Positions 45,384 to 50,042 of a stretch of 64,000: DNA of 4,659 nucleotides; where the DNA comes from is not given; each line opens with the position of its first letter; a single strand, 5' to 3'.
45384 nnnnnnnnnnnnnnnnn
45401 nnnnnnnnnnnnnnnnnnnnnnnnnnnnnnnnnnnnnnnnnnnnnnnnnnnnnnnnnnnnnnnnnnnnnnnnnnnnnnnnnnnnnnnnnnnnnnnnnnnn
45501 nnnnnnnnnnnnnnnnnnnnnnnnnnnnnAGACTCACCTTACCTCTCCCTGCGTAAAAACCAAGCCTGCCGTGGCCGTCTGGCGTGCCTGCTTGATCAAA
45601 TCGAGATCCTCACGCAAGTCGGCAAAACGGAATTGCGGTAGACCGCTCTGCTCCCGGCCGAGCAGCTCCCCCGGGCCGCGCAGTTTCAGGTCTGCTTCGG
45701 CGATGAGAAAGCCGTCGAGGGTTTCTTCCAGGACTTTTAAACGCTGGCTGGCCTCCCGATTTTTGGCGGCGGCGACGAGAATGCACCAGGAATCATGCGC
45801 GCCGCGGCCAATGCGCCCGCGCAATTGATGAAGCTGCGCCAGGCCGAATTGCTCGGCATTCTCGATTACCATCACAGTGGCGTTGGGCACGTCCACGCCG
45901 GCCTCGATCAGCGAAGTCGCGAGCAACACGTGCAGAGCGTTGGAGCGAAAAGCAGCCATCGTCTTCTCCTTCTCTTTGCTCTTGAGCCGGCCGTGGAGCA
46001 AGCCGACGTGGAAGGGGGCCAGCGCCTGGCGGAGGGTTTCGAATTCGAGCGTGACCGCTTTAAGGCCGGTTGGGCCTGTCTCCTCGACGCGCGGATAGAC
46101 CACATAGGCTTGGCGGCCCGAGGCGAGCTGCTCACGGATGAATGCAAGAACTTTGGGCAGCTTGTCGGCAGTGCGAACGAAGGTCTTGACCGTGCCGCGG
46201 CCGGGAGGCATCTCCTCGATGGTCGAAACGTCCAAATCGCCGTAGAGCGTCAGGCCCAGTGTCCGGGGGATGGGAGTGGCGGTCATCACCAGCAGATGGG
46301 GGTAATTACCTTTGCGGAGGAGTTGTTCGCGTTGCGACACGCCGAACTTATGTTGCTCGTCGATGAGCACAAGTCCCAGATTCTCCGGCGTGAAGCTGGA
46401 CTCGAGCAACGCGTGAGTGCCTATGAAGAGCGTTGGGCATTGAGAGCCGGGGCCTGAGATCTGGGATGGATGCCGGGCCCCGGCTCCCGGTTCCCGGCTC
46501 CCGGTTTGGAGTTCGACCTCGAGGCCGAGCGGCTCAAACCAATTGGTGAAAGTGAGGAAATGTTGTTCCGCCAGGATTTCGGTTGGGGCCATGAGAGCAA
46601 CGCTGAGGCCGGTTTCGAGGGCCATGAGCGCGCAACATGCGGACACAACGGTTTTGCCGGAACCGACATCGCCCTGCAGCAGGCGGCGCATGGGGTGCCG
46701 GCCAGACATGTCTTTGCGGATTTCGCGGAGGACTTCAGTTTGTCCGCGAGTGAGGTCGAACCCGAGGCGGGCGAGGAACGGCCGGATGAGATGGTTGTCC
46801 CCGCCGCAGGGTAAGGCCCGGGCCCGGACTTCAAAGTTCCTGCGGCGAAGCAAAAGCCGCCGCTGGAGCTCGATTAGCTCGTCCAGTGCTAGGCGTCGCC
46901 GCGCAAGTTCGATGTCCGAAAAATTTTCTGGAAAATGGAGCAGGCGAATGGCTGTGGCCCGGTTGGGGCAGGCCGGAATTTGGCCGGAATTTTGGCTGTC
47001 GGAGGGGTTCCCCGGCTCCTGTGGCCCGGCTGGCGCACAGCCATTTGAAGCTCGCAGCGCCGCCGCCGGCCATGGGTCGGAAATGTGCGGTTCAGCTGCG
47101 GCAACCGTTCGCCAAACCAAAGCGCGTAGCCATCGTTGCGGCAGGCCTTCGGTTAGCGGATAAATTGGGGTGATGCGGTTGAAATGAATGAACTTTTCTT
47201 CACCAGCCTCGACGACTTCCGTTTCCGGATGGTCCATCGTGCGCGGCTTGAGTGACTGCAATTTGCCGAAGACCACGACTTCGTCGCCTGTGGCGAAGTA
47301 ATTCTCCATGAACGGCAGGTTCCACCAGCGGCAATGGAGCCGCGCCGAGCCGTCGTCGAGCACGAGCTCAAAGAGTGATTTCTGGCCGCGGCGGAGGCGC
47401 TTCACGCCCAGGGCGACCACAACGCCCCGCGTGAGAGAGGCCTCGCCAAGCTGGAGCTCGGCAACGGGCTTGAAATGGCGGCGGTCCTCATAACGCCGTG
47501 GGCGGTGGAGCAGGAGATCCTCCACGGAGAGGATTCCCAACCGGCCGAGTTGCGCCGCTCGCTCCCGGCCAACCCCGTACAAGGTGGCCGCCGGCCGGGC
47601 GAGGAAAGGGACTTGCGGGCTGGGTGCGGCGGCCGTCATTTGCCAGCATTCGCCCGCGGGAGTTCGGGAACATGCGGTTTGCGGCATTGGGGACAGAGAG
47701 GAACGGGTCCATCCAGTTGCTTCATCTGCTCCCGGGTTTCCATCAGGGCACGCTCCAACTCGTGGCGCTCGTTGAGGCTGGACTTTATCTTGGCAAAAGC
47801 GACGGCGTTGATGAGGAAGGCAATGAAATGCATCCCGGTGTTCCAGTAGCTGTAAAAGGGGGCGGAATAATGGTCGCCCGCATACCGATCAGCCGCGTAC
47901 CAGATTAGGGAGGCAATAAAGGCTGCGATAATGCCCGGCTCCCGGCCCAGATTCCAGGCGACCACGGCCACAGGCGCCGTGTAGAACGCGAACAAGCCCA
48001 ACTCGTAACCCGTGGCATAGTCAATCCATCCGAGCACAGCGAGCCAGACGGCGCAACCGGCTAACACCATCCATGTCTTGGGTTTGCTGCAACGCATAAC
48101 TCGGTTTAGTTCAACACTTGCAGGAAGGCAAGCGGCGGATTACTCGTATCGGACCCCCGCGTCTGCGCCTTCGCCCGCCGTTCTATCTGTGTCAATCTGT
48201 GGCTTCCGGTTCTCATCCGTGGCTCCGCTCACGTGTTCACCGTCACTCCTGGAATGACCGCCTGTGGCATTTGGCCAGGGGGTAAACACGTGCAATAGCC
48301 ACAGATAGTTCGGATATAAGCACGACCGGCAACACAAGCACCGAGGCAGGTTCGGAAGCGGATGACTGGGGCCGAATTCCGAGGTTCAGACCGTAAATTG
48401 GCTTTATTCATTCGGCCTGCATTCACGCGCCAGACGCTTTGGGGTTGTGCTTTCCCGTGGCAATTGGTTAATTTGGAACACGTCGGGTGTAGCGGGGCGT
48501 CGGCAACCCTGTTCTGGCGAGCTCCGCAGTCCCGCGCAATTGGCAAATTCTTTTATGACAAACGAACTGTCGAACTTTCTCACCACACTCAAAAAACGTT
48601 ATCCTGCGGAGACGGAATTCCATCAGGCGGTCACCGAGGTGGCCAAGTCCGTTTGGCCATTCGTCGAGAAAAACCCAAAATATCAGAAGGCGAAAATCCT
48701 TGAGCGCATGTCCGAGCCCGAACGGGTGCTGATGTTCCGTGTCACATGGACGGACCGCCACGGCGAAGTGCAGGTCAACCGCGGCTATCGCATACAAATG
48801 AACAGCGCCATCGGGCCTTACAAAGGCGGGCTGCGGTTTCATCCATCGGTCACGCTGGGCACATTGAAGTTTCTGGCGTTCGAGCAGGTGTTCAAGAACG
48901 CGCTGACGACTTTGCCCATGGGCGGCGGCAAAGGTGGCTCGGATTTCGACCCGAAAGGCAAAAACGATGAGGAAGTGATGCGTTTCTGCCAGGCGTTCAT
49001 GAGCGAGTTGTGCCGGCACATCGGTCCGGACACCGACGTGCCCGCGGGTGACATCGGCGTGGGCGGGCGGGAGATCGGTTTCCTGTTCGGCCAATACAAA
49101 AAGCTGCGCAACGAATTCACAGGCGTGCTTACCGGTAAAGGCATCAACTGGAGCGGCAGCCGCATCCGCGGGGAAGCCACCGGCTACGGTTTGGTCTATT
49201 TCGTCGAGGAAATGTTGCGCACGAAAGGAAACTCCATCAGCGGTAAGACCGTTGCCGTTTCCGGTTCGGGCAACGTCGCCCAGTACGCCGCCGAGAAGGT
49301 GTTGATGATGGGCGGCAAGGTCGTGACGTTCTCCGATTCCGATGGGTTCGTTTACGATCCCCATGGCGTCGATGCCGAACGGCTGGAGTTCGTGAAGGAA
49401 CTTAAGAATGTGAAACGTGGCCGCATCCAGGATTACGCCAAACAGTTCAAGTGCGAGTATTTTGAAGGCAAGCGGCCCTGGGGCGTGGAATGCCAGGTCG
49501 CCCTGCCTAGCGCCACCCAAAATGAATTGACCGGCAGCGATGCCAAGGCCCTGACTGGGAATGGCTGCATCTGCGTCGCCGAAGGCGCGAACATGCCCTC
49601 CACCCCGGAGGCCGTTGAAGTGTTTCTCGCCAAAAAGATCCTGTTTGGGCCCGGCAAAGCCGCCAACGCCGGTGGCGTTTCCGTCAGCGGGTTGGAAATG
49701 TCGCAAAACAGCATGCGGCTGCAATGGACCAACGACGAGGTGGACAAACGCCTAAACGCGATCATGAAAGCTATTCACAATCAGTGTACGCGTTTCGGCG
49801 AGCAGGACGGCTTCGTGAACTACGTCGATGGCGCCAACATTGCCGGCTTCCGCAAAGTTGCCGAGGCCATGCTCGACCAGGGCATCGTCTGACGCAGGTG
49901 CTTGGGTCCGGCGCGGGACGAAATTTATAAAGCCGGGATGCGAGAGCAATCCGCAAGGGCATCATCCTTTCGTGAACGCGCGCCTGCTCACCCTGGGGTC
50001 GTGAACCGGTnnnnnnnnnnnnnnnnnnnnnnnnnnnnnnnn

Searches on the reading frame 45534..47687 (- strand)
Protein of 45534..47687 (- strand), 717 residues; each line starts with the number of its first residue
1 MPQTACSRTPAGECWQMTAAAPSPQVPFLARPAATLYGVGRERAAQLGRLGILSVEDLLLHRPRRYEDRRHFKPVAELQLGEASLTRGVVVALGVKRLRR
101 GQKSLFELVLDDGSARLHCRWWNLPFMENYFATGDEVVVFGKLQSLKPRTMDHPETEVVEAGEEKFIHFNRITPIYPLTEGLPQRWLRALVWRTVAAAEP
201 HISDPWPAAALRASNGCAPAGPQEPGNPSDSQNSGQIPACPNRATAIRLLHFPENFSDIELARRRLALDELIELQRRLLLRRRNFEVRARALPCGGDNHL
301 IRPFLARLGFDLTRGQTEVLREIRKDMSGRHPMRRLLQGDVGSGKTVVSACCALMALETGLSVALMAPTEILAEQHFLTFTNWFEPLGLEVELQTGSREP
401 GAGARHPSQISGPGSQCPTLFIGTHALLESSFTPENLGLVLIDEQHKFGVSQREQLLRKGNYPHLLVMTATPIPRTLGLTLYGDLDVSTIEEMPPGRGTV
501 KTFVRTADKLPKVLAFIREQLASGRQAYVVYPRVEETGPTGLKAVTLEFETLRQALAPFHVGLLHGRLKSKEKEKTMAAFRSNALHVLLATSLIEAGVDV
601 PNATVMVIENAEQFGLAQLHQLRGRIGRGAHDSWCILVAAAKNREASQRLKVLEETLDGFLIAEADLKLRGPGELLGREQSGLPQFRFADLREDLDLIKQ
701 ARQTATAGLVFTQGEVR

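Call 43: search_protein_families(library=pfam, proteins=[window:45534-47687:-])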
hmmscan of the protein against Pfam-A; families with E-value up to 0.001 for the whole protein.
window:45534-47687:- (717 aa): 7 families
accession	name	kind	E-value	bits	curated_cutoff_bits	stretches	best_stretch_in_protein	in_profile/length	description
PF17191.10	RecG_wedge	-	1.1e-22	80.7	23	1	37-196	6-160/162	RecG wedge domain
PF00271.37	Helicase_C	-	1.4e-17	64.3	23.5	1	517-628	10-108/110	Helicase conserved C-terminal domain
PF00270.35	DEAD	-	3.3e-17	63.2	26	1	314-475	2-162/167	DEAD/DEAH box helicase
PF04851.21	ResIII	-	3.8e-11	43.6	22.5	1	311-472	3-162/164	Type III restriction enzyme, res subunit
PF19833.4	RecG_dom3_C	-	4.5e-10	39.9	26.8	1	656-706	1-52/87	ATP-dependent DNA helicase RecG, domain 3, C-terminal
PF01336.31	tRNA_anti-codon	-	3.7e-05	24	27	1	95-147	7-61/75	OB-fold nucleic acid binding domain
PF13604.12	AAA_30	-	0.0009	19.5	27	0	312-375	2-61/191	AAA domain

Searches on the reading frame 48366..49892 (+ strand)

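Call 43: search_protein_families(library=pfam, proteins=[window:48366-49892:+])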
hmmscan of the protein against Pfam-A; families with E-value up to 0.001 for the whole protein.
window:48366-49892:+ (508 aa): 2 families
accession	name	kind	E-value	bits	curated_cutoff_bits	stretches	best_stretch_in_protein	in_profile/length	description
PF00208.27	ELFV_dehydrog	-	1.8e-87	293.5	23.4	1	264-506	2-241/241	Glutamate/Leucine/Phenylalanine/Valine dehydrogenase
PF02812.23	ELFV_dehydrog_N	-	7.5e-52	174.9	25.3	1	118-246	1-129/129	Glu/Leu/Phe/Val dehydrogenase, dimerisation domain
